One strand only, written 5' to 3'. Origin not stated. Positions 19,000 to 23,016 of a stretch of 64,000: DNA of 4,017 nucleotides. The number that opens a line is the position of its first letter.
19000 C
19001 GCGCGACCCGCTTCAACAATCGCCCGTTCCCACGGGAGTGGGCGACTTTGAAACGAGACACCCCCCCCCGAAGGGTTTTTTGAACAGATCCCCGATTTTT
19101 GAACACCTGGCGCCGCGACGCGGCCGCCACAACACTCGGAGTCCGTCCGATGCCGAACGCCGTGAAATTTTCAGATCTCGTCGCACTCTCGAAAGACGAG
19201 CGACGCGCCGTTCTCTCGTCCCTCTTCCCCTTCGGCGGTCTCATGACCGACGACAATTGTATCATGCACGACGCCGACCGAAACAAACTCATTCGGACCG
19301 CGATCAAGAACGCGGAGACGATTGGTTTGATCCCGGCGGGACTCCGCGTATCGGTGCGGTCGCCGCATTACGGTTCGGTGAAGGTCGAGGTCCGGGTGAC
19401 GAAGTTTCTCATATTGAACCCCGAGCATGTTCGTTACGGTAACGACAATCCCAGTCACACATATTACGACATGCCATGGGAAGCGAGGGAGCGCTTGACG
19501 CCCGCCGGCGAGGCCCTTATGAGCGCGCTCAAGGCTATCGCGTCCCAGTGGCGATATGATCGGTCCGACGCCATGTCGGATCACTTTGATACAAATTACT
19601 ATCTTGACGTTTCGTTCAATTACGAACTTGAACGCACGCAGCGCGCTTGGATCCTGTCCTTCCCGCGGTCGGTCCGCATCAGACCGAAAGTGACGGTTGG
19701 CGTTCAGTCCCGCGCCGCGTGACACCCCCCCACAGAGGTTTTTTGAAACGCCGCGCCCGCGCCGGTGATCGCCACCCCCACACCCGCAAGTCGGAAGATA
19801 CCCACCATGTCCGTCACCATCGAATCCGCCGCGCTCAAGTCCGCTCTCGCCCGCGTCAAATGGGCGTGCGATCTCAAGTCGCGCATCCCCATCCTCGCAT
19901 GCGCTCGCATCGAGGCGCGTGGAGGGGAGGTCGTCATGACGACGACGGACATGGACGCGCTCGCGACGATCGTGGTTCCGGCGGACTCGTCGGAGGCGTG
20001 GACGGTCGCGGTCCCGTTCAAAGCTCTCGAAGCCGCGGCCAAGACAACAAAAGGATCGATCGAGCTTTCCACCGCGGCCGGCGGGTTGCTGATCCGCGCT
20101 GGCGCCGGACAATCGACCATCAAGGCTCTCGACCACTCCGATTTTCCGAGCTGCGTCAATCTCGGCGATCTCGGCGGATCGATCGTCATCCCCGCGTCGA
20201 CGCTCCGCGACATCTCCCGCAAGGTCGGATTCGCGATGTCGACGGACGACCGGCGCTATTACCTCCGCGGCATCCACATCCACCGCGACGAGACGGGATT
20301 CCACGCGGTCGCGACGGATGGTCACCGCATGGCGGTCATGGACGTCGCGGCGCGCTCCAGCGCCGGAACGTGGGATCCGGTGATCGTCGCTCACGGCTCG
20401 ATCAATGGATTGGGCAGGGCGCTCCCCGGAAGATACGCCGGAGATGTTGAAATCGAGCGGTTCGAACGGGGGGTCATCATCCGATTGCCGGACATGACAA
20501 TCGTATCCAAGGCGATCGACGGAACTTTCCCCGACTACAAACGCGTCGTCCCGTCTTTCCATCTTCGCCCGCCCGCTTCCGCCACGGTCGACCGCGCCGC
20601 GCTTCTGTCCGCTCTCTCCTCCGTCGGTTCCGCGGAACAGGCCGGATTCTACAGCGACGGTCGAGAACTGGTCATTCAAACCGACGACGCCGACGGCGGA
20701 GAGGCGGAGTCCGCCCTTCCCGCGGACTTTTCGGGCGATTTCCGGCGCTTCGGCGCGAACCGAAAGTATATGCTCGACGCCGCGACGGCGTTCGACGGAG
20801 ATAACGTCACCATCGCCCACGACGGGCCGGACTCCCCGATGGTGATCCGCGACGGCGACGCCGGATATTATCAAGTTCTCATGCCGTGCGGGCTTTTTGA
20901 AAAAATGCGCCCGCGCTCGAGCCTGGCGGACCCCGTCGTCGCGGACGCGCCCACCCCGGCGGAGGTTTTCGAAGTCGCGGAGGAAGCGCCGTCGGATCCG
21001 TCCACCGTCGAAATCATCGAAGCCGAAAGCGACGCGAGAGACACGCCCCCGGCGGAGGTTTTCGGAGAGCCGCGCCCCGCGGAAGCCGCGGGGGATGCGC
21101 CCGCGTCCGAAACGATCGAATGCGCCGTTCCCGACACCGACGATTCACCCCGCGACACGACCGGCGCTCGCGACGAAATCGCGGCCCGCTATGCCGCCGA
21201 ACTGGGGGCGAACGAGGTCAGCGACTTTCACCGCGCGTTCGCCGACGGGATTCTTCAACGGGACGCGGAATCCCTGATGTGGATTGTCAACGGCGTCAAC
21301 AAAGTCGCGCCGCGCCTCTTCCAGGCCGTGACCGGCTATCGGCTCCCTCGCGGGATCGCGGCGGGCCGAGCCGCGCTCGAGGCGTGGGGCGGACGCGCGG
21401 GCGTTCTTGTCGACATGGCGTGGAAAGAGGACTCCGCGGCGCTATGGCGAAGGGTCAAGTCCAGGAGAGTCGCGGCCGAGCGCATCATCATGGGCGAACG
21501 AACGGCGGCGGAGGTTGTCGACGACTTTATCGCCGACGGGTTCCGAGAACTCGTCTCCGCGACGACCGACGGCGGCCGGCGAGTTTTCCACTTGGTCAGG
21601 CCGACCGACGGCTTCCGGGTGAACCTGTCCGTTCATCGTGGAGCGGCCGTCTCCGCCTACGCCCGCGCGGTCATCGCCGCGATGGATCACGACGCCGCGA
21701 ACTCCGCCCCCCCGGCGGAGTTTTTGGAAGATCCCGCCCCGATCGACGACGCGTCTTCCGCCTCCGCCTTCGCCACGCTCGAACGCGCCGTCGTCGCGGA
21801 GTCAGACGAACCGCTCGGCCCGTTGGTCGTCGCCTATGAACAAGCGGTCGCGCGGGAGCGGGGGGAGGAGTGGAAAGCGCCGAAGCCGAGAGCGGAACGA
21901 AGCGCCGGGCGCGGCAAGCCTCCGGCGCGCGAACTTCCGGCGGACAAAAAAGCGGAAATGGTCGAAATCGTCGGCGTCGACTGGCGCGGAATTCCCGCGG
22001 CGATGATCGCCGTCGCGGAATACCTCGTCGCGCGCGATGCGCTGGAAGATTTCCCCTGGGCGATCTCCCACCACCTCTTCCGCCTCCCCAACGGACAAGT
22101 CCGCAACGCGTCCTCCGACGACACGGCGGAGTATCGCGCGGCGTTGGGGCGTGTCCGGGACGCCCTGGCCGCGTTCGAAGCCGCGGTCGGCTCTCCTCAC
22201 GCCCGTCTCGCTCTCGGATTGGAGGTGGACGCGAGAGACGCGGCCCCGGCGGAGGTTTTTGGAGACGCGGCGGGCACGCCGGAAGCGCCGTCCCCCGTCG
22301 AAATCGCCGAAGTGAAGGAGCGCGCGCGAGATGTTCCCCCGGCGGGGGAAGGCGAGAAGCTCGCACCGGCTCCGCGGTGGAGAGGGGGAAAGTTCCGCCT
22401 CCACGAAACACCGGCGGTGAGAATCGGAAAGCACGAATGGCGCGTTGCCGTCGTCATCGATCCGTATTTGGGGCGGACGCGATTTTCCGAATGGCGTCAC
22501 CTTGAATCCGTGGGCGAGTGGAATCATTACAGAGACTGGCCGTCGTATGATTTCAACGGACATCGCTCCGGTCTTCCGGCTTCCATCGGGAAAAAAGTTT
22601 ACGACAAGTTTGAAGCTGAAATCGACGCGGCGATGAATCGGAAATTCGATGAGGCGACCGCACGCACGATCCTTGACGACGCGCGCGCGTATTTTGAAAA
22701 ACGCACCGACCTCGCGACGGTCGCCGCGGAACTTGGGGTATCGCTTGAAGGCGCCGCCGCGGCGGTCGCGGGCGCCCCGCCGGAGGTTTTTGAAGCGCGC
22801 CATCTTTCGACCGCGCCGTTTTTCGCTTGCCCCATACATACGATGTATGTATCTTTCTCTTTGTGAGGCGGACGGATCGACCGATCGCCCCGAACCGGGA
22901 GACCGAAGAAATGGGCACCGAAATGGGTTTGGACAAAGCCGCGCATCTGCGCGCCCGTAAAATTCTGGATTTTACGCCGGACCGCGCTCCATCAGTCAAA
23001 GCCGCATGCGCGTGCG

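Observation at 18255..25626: Strand-specific C-run/GGAGG/T-run motif repeated at least 12 times, only in the accessory island, at gene and domain junctions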

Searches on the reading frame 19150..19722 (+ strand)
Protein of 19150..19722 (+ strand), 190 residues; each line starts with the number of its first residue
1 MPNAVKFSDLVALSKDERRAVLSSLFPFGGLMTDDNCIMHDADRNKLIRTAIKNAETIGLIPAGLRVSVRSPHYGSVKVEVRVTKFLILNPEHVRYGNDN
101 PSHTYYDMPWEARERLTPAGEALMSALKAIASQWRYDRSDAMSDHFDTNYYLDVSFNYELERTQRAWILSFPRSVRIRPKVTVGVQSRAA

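Call 13: search_protein_families(library=pfam, proteins=[window:19150-19722:+], max_evalue=0.01)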
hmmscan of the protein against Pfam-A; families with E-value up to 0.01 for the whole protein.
window:19150-19722:+ (190 aa): 0 families

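Call 14: search_protein_families(library=phrogs, proteins=[window:19150-19722:+], max_evalue=0.01)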
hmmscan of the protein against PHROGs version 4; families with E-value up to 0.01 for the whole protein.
window:19150-19722:+ (190 aa): 2 families
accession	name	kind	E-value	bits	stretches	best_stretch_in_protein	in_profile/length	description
phrog_1926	-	other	2.8e-09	36.2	1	23-162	998-1137/1410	released from the phage upon host infection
phrog_10415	-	unknown function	6e-09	37.4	1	45-157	10-118/129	-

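Call 63: find_homologous_proteins(query=window:19150-19722:+, max_evalue=0.001)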
Query window:19150-19722:+ (190 aa): 1 proteins with E <= 0.001 among 212 candidates.
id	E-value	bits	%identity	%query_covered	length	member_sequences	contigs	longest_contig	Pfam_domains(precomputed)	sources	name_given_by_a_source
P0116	7.6e-123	425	100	100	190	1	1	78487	-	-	-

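Call 64: search_dna_similar(query=window:19150-19722:+, collection=phages, mode=protein, max_rows=12, max_evalue=0.001)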
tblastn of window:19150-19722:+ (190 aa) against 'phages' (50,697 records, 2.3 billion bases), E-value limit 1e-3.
Records with a match: 4; places in all: 4; records where one place covers at least 80% of the query: 0.
Best place of each record, by identity: <60% 4.
By first word of the organism name: Methylophilales 4.
By host as written in the record: Methylophilales_sp._H5P1 4.
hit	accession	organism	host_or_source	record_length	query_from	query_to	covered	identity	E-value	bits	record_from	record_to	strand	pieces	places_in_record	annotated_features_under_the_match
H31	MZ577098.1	Methylophilales phage Melnitz-3 EXVC039M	Methylophilales_sp._H5P1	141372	36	156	64%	30.5%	1e-4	48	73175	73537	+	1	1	hypothetical protein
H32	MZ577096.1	Methylophilales phage Melnitz-2 EXVC040M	Methylophilales_sp._H5P1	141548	36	156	64%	30.5%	1e-4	48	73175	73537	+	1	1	hypothetical protein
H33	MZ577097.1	Methylophilales phage Melnitz EXVC044M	Methylophilales_sp._H5P1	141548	36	156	64%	30.5%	1e-4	48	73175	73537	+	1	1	hypothetical protein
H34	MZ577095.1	Methylophilales phage Melnitz-1 EXVC043M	Methylophilales_sp._H5P1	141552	36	156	64%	30.5%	1e-4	48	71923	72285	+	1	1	hypothetical protein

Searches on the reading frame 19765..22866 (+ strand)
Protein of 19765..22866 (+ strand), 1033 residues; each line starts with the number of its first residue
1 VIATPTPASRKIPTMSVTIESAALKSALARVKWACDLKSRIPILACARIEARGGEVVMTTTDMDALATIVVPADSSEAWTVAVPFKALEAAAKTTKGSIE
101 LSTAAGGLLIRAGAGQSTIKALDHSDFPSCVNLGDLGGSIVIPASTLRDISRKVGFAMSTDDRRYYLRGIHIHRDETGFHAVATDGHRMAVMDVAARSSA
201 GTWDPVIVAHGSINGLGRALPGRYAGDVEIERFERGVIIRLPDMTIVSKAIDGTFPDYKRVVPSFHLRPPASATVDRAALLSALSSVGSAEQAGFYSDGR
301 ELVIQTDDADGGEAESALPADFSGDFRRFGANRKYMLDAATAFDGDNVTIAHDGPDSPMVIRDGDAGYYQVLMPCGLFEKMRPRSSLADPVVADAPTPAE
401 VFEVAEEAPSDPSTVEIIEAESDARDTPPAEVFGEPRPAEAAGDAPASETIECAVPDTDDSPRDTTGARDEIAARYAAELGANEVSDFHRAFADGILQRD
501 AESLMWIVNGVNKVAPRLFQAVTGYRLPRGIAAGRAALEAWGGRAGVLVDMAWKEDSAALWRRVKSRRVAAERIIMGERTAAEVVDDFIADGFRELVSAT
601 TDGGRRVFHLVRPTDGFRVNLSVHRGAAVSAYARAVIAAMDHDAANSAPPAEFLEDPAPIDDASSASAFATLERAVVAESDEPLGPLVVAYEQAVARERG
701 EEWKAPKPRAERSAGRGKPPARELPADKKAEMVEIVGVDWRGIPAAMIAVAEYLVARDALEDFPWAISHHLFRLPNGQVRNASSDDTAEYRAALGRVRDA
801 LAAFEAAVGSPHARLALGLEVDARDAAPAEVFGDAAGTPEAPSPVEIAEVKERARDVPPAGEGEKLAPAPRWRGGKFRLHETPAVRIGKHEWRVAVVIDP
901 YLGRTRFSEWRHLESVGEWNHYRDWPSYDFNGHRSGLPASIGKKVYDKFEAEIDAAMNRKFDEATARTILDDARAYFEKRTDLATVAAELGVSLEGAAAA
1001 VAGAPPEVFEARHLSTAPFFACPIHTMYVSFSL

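Call 13: search_protein_families(library=pfam, proteins=[window:19765-22866:+], max_evalue=0.01)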
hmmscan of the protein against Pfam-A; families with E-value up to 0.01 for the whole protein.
window:19765-22866:+ (1033 aa): 3 families
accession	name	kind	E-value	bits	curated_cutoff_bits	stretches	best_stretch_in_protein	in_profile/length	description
PF02767.21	DNA_pol3_beta_2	-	1.9e-24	86.6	27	2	142-257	2-116/116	DNA polymerase III beta subunit, central domain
PF00712.24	DNA_pol3_beta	-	1.3e-08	35.4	24.4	1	15-129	1-118/120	DNA polymerase III beta subunit, N-terminal domain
PF02768.20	DNA_pol3_beta_3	-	1.5e-06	28.5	27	1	276-374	24-119/121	DNA polymerase III beta subunit, C-terminal domain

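Call 14: search_protein_families(library=phrogs, proteins=[window:19765-22866:+], max_evalue=0.01)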
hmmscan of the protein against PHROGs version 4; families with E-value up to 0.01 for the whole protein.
window:19765-22866:+ (1033 aa): 4 families
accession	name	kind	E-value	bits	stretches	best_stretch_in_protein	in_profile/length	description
phrog_947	-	DNA, RNA and nucleotide metabolism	2.9e-61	208.4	1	14-374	2-362/368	DNA polymerase processivity factor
phrog_3007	-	DNA, RNA and nucleotide metabolism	7.7e-12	46.4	1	159-265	18-120/190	RusA-like Holliday junction resolvase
phrog_12598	-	DNA, RNA and nucleotide metabolism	0.0083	16.5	0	14-68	3-57/275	RusA-like Holliday junction resolvase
phrog_5634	-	unknown function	0.0088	16.9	0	296-313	18-35/50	-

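Call 39: search_dna_similar(query=window:19807-22866:+, collection=phages, mode=protein, max_rows=15)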
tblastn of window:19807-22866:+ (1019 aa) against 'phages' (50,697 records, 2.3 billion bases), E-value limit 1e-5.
Records with a match: 73; places in all: 73; records where one place covers at least 80% of the query: 0.
Best place of each record, by identity: <60% 73.
By first word of the organism name: Ralstonia 19; Bacteriophage 12; Rhizobium 6; Salinibacter 5; Paracoccus 3; Thermus 3; Arthrobacter 3; Sinorhizobium 2; Aurantimonas 2; Caulobacter 2; and 9 more.
By host as written in the record: - 17; Ralstonia pseudosolanacearum I-31 (MT043) 5; Ralstonia solanacearum 4; Ralstonia pseudosolanacearum 3; Salinibacter ruber M8 3; Sinorhizobium meliloti 2; Aurantimonas sp. C5-1 2; Rhizobium radiobacter P007 2; and 24 more.
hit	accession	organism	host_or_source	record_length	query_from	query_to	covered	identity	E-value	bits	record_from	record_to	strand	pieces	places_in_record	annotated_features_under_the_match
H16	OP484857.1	Sinorhizobium phage AP-16-3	Sinorhizobium meliloti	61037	1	361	35%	31.7%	1e-24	117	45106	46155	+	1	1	hypothetical protein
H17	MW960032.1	Rhizobium phage RHph_X2_25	Sinorhizobium americanum X2_25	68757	1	361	35%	31.1%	6e-19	99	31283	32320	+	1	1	DNA polymerase III beta subunit protein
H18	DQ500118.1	Rhizobium phage 16-3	-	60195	1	360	35%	30.5%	4e-25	119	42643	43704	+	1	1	16-3p081: p081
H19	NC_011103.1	Rhizobium phage 16-3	-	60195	1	360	35%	30.5%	4e-25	119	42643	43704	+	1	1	16-3p081: DNA polymerase processivity factor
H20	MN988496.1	Rhizobium phage RHph_TM3_3_14B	Rhizobium etli T3_14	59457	1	372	37%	29.4%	3e-20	103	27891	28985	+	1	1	DNA polymerase III beta subunit protein | hypothetical protein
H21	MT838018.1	Bacteriophage sp.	human fecal samples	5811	1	361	35%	30.2%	1e-32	143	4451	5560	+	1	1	record has no annotation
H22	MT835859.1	Bacteriophage sp.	human fecal samples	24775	1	360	35%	29.7%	5e-29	132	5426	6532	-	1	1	record has no annotation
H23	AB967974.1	Aurantimonas phage AmM-1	Aurantimonas sp. C5-1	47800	4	360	35%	29.7%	3e-26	123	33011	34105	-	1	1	DNA polymerase III beta subunit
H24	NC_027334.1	Aurantimonas phage AmM-1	Aurantimonas sp. C5-1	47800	4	360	35%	29.7%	3e-26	123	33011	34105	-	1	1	DNA polymerase processivity factor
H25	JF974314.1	Rhizobium phage RR1-A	Rhizobium radiobacter P007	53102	24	360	33%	31.4%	1e-20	104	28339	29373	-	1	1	DNA polymerase III subunit beta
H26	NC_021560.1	Rhizobium phage RR1-A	Rhizobium radiobacter P007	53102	24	360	33%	31.4%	1e-20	104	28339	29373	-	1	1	DNA polymerase processivity factor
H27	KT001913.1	Caulobacter phage Sansa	Caulobacter crescentus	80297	10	363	35%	28.7%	4e-20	103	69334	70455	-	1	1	DNA polymerase III beta clamp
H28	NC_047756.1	Caulobacter phage Sansa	Caulobacter crescentus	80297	10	363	35%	28.7%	4e-20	103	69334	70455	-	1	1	DNA polymerase processivity factor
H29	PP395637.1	Microcystis phage Mae-JY04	Microcystis aeruginosa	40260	3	344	34%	29.5%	8e-18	96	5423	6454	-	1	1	DNA polymerase III subunit beta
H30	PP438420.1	Microcystis phage Mae-JY28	Microcystis aeruginosa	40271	3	344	34%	29.5%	8e-18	96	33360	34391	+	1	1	DNA polymerase III subunit beta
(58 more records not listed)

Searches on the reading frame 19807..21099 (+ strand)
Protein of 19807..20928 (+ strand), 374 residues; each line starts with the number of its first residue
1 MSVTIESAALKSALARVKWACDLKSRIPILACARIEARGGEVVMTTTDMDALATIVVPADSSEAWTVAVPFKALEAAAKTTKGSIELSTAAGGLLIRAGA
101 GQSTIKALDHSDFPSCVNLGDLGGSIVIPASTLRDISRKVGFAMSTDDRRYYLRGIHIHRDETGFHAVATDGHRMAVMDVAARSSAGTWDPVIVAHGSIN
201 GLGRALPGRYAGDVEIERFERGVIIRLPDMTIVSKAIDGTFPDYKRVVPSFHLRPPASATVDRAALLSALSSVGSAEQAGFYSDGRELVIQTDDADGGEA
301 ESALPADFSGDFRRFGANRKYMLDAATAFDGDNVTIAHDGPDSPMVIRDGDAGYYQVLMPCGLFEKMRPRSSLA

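Call 18: find_related_loci(query=window:19807-20928:+, collection=viral_contigs, flank=10000)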
Query window:19807-20928:+ (374 aa) in viral_contigs; peptide patterns used: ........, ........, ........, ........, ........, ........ (x = any residue, [..] = any of these).
14 stretches matched a pattern; 11 encode a relative of the query (tblastn E <= 1e-3); 11 distinct loci.
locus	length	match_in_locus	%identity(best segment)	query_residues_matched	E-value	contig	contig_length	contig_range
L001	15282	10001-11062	33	24-360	6e-34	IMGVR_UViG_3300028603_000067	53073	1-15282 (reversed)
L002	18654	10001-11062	33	24-360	6e-34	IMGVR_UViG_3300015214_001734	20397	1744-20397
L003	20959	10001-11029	27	24-363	1e-32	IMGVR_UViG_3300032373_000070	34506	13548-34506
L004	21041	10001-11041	30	1-360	3e-35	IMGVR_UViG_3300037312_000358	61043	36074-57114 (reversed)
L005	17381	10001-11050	32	1-348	2e-29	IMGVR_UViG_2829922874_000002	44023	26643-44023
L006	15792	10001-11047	28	1-360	2e-28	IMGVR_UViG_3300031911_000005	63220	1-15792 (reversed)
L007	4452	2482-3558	30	1-360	7e-28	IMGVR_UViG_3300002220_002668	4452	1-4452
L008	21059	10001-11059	30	17-360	3e-33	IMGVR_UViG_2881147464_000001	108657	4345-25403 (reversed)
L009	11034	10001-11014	27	3-334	6e-22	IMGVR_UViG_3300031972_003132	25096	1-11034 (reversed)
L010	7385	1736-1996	32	148-247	2e-4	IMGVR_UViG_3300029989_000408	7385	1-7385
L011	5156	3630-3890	30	148-247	5e-4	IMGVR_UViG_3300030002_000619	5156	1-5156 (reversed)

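Call 77: predict_structure(alignment_id=A4)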
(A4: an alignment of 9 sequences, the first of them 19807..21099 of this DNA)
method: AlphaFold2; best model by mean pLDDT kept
length: 431 residues; sequences in the alignment: 9
mean_pLDDT: 78.2   pTM: 0.72
mean pLDDT of the five models: 78.2, 78.0, 77.0, 76.6, 75.1
residues with pLDDT >= 90: 157; 70-90: 175; 50-70: 33; < 50: 66
segments of 3 or more residues with pLDDT < 50: 364-394, 399-431
pLDDT, mean of each block of 10 residues (from residue 1): 92 92 86 92 90 92 89 90 89 88 89 71 87 90 79 84 90 90 80 83 76 88 88 73 69 81 94 80 89 75 93 86 90 91 86 86 50 39 36 39 33 39 43 47
secondary structure, 60 per line:
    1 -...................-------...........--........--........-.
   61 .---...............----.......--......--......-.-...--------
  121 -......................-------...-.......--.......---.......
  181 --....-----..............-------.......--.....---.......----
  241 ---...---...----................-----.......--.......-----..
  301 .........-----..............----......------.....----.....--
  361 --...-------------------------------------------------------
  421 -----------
elements in order: E2-6 H7-20 H28-31 E32-38 E41-48 E51-58 E65-70 H71-79 E84-90 E93-98 E101-106 E122-129 H130-143 E155-161 E164-170 E174-180 E183-186 E192-195 H196-205 E213-219 E222-226 E230-236 E257-262 H263-272 E278-284 E287-293 E299-309 E315-318 H319-328 E333-338 E345-349 E354-358

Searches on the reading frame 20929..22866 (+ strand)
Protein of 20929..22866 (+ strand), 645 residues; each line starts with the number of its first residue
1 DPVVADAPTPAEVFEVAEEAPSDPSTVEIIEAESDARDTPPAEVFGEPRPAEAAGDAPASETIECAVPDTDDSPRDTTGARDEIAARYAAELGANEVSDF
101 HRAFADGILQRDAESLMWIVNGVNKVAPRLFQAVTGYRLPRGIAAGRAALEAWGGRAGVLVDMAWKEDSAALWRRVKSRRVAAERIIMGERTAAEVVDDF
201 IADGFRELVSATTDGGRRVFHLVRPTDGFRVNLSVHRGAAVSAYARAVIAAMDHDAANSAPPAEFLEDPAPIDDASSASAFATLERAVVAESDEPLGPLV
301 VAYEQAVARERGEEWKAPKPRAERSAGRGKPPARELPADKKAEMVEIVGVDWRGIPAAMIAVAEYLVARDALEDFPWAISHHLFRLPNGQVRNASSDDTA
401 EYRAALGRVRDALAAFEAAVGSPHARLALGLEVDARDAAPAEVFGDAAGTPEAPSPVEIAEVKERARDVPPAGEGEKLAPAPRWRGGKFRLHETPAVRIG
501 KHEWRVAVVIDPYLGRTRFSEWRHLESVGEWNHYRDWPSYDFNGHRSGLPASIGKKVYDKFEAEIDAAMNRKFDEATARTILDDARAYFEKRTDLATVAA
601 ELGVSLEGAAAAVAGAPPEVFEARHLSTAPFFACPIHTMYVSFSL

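Call 21: find_related_loci(query=window:21070-22866:+, collection=viral_contigs, flank=10000)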
Query window:21070-22866:+ (598 aa) in viral_contigs; peptide patterns used: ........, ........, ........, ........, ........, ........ (x = any residue, [..] = any of these).
2 stretches matched a pattern, but none encodes a relative of the query by tblastn (E <= 1e-3).

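Call 23: find_homologous_proteins(query=window:21070-22866:+, max_evalue=0.001)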
Query window:21070-22866:+ (598 aa): 1 proteins with E <= 0.001 among 8000 candidates.
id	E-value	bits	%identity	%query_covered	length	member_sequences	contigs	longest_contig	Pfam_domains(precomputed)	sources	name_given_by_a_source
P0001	0.0e+0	1323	100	100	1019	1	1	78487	PF00712.25,PF02768.21,PF02767.22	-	-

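Call 36: search_protein_representatives(protein=window:20929-22866:+)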
Query: 645 residues. Proteins with E-value up to 0.001 (for the whole library): 113; up to 1e-10: 6; up to 1e-30: 1. The best 113 are listed.
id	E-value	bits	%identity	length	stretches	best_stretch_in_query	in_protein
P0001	0.0e+00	1414.7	100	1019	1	1-645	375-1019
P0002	1.2e-12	64.1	49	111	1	492-570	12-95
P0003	1.0e-11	61.0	34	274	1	79-273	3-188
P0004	2.0e-11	60.0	38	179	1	83-232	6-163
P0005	2.9e-11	59.5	49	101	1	491-572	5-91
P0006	3.0e-11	59.5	41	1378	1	54-157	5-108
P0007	2.9e-10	56.2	32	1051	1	83-260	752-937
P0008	3.3e-10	56.0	41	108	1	492-571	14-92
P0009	4.2e-10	55.7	45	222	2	77-156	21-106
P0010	4.5e-10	55.6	46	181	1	471-569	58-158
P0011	5.5e-10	55.3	41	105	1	491-571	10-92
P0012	7.1e-10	54.9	40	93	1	491-574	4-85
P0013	1.6e-09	53.8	27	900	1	69-320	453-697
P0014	1.2e-08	50.8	40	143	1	488-578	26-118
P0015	1.3e-08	50.8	42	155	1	493-571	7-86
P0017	2.5e-08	49.8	30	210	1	77-247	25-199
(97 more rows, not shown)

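Call 37: search_protein_families(library=pfam, proteins=[P0002, P0003, P0004, P0005, P0009, P0010, P0017, P0007, P0013], max_evalue=0.01)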
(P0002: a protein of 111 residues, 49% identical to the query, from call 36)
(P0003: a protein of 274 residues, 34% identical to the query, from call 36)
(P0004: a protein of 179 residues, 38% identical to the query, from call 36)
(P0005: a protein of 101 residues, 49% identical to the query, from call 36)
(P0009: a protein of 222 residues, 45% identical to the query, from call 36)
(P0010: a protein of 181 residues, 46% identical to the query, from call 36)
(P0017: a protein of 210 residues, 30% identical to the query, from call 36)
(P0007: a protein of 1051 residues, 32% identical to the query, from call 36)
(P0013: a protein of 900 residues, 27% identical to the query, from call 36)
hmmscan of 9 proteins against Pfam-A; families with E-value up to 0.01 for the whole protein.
P0002 (111 aa): 0 families

P0003 (274 aa): 0 families

P0004 (179 aa): 0 families

P0005 (101 aa): 0 families

P0009 (222 aa): 0 families

P0010 (181 aa): 0 families

P0017 (210 aa): 0 families

P0007 (1051 aa): 0 families

P0013 (900 aa): 1 family
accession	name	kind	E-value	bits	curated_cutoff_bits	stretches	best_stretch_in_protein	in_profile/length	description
PF18788.6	DarA_N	-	1.5e-31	109.2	27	1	272-395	2-122/122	Defence against restriction A N-terminal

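Call 42: find_encoding_contigs(protein=P0002, flank=6000, max_places=4)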
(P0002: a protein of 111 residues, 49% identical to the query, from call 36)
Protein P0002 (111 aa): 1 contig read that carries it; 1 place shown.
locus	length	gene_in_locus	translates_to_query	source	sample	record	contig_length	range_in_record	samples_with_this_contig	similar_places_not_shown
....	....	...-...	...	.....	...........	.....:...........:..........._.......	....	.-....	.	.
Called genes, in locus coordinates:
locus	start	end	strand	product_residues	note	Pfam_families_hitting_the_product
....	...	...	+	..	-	-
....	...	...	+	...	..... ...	-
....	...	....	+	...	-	?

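Call 43: find_encoding_contigs(protein=P0004, flank=6000, max_places=4)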
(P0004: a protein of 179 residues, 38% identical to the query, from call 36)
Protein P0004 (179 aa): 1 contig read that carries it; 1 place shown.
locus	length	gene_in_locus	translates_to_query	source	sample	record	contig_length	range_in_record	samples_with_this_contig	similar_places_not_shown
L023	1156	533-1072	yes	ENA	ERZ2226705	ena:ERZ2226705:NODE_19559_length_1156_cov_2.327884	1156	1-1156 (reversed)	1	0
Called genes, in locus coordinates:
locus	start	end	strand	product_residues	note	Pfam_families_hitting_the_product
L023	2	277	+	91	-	?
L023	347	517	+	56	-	-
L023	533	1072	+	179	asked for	-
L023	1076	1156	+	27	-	?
